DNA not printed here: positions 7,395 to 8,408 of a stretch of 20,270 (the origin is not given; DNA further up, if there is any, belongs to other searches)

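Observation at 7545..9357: RNA ligase, ParB-like nuclease and a 223-aa unknown protein: putative RNA repair or anti-defence module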

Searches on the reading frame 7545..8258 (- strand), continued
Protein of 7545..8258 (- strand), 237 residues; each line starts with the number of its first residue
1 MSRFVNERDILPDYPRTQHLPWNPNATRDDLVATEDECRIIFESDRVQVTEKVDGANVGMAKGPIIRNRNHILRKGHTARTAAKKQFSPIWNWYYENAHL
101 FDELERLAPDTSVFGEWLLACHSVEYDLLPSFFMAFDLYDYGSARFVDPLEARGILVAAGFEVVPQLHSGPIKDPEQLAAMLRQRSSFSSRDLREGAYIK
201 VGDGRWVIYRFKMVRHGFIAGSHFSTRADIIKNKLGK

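Call 50: find_encoding_contigs(protein=P0135, flank=10000, max_places=1)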
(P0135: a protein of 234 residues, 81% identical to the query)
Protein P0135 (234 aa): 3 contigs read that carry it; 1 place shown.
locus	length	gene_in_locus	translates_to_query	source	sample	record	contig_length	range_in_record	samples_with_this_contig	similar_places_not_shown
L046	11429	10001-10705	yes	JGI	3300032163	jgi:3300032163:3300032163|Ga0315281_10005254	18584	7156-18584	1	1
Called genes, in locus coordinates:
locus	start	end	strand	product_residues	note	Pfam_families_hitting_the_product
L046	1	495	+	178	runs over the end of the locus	-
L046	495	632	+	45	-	-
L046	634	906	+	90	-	-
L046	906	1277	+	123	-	-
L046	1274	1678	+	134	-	-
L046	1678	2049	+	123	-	-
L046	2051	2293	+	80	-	-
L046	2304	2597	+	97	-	-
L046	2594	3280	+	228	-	-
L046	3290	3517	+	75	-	-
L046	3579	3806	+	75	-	-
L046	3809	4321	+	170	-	-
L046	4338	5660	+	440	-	-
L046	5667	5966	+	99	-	-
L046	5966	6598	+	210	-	PF00574:CLP_protease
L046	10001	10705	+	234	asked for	PF09414:RNA_ligase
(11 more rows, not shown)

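Call 59: search_protein_families(library=pfam, alignment_id=A4, max_evalue=0.0001)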
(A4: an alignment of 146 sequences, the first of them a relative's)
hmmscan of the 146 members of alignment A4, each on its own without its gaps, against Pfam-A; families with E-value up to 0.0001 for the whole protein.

A. member 1, L008:6316-9162:- (948 aa): 6 families
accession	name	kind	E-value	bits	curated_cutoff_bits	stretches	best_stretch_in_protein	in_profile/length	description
PF13361.12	UvrD_C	-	4.7e-16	59.6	25.6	1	697-935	167-345/350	UvrD-like helicase C-terminal domain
PF00580.27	UvrD-helicase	-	2.4e-14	54.1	23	1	300-642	10-269/271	UvrD/REP helicase N-terminal domain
PF13245.12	AAA_19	-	5.5e-09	36.7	25.1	1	304-629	11-134/134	AAA domain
PF01443.25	Viral_helicase1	-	6.4e-07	29.8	21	0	877-936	178-227/228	Viral superfamily 1 RNA helicase core domain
PF13604.12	AAA_30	-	5.8e-06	26.6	27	0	583-624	87-128/191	AAA domain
PF13538.12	UvrD_C_2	-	6.7e-05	23.1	27.4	0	881-935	3-51/52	UvrD-like helicase C-terminal domain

B. families by the number of members that match (of 146 scanned): 69 families (the first 25 are shown)
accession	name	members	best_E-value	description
PF13671.12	AAA_33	8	1.2e-14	AAA domain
PF00587.30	tRNA-synt_2b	4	2.1e-09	tRNA synthetase class II core domain (G, H, P, S and T)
PF00535.33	Glycos_transf_2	3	3.4e-35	Glycosyl transferase family 2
PF00300.27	His_Phos_1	3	2.1e-23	Histidine phosphatase superfamily (branch 1)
PF19420.4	DDAH_eukar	3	8.3e-21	N,N dimethylarginine dimethylhydrolase, eukaryotic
PF01385.25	OrfB_IS605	3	8.8e-19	Probable transposase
PF07282.18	Cas12f1-like_TNB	3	3.1e-18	Cas12f1-like, TNB domain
PF00004.35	AAA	3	1.8e-17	ATPase family associated with various cellular activities (AAA)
PF12811.12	BaxI_1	2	1.3e-64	Bax inhibitor 1 like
PF13361.12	UvrD_C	2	1e-18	UvrD-like helicase C-terminal domain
PF02163.28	Peptidase_M50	2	1.7e-18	Peptidase family M50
PF00580.27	UvrD-helicase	2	1.6e-14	UvrD/REP helicase N-terminal domain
PF09414.15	RNA_ligase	2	7.4e-14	RNA ligase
PF12850.12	Metallophos_2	2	9.1e-12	Calcineurin-like phosphoesterase superfamily domain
PF10307.15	HAD_SAK_1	2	2.1e-11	HAD domain family 1 in Swiss Army Knife RNA repair proteins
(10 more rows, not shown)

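Call 89: search_solved_structures(query=A3, max_evalue=1, show_alignments=2)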
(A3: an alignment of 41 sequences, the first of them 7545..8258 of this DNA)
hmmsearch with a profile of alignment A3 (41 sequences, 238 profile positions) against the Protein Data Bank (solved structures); distinct sequences matched with E-value up to 1: 16.
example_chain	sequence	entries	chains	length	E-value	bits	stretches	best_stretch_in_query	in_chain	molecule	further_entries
6vt4_A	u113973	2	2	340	0.00036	23.3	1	44-207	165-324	RNA Ligase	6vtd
5cot_A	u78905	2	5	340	0.00039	23.2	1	44-207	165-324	Naegleria gruberi RNA ligase | RNA ligase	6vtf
6vt5_A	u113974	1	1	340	0.00039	23.2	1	44-207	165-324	RNA Ligase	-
6vt3_A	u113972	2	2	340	0.00058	22.6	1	44-207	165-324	RNA Ligase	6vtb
6vt9_A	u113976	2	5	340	0.00074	22.3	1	132-207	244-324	RNA ligase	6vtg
6vt0_A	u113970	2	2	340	0.0026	20.5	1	111-207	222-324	RNA Ligase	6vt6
2vug_A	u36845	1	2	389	0.0026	20.5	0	33-64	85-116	PAB1020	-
5cou_A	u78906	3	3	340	0.0027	20.5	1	111-207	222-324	Naegleria gruberi RNA ligase | RNA ligase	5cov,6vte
6vt1_A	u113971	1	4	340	0.0029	20.3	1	132-207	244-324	RNA Ligase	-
6vt8_A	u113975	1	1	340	0.0051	19.5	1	44-207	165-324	RNA Ligase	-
8uce_A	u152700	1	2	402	0.023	17.4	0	30-67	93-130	ATP dependent DNA ligase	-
8ucf_A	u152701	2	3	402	0.039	16.7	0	30-67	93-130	ATP dependent DNA ligase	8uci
6huf_A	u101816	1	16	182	0.088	15.5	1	56-167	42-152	Ras-related protein Rab-27A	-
3rab_A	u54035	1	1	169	0.089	15.5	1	64-184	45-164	PROTEIN (RAB3A)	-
8ucg_A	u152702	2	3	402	0.35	13.5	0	134-210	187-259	ATP dependent DNA ligase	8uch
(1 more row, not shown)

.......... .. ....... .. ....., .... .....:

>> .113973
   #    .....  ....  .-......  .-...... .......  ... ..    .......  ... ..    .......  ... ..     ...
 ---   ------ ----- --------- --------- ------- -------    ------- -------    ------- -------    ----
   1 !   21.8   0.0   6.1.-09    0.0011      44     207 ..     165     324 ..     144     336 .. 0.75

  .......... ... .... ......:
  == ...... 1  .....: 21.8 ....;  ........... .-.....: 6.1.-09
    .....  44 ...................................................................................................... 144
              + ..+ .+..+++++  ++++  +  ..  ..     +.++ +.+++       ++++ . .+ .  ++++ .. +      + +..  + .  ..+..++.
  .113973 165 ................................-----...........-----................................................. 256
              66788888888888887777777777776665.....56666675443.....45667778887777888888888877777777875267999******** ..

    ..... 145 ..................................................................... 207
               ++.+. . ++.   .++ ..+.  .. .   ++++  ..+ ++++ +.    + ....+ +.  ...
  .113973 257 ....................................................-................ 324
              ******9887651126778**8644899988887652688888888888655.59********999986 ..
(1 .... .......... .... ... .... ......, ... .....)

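Call 97: search_dna_similar(query=window:7545-8258:-, collection=phages, mode=protein, max_rows=25, max_evalue=0.001)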
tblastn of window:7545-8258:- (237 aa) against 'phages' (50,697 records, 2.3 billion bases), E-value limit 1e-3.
Records with a match: 30; places in all: 32; records where one place covers at least 80% of the query: 20.
Best place of each record, by identity: <60% 30.
By first word of the organism name: Caulobacter 8; Flavobacterium 7; uncultured 6; Agrobacterium 2; Halogranum 2; Salicola 1; Ralstonia 1; Sinorhizobium 1; Bertelyvirus 1; Xanthomonas 1.
By host as written in the record: Caulobacter vibrioides CB15 9; - 6; Flavobacterium psychrophilum A2 2; Agrobacterium tumefaciens C58 2; Halogranum sp. SS5-1 2; Flavobacterium psychrophilum strain MH1 2; Salicola sp. PV4 1; Flavobacterium psychrophilum FPS-D15 1; and 5 more.
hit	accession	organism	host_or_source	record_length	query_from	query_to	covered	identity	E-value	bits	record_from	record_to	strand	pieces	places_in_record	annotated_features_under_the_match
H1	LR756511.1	uncultured phage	metagenomic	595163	2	236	99%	46.1%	7e-60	208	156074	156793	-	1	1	record has no annotation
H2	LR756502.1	uncultured phage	metagenomic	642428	3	236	99%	39.0%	4e-36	140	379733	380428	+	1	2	record has no annotation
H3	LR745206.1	uncultured phage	metagenomic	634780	3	237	99%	35.4%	2e-30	124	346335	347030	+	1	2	record has no annotation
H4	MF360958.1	Salicola phage SCTP-2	Salicola sp. PV4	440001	14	237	95%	27.7%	3e-6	53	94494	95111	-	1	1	101: hypothetical protein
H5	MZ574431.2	Caulobacter phage J4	Caulobacter vibrioides CB15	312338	14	235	94%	27.8%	4e-7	56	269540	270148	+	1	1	hypothetical protein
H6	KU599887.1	Flavobacterium phage 2A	Flavobacterium psychrophilum A2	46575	11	229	92%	27.9%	1e-5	52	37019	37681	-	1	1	hypothetical protein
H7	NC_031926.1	Flavobacterium phage 2A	Flavobacterium psychrophilum A2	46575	11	229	92%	27.9%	1e-5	52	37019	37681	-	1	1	hypothetical protein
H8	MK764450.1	Flavobacterium phage FPSV-D35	Flavobacterium psychrophilum FPS-D15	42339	11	229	92%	27.9%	1e-5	52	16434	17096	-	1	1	hypothetical protein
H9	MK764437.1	Flavobacterium phage FPSV-D15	Flavobacterium psychrophilum FPS-D10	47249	11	229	92%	27.9%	1e-5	52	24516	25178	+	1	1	hypothetical protein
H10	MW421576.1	Flavobacterium phage FPSV-D17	Flavobacterium psychrophilum strain ...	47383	11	229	92%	27.9%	1e-5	52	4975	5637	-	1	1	record has no annotation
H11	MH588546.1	Caulobacter phage CcrBL9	Caulobacter vibrioides CB15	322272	14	235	94%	27.3%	5e-8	59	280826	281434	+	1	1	hypothetical protein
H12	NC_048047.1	Caulobacter phage CcrBL9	Caulobacter vibrioides CB15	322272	14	235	94%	27.3%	5e-8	59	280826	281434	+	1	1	RNA ligase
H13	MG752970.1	Ralstonia phage RsoM2USA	Ralstonia solanacearum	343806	11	204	82%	29.6%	6e-8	59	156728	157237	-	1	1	hypothetical protein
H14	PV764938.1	Sinorhizobium phage Phosso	Sinohrizobium meliloti NRRL L-50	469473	14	233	93%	25.8%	7e-7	55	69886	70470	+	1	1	RNA ligase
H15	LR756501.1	uncultured phage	metagenomic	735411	14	210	83%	27.9%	2e-9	63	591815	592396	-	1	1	record has no annotation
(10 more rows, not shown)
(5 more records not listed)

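Call 101: search_solved_structures(query=L016:10870-11490:+, max_evalue=0.01, show_alignments=0)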
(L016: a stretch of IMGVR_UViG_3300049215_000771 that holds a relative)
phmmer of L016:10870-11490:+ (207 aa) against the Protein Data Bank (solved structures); distinct sequences matched with E-value up to 0.01: 0.
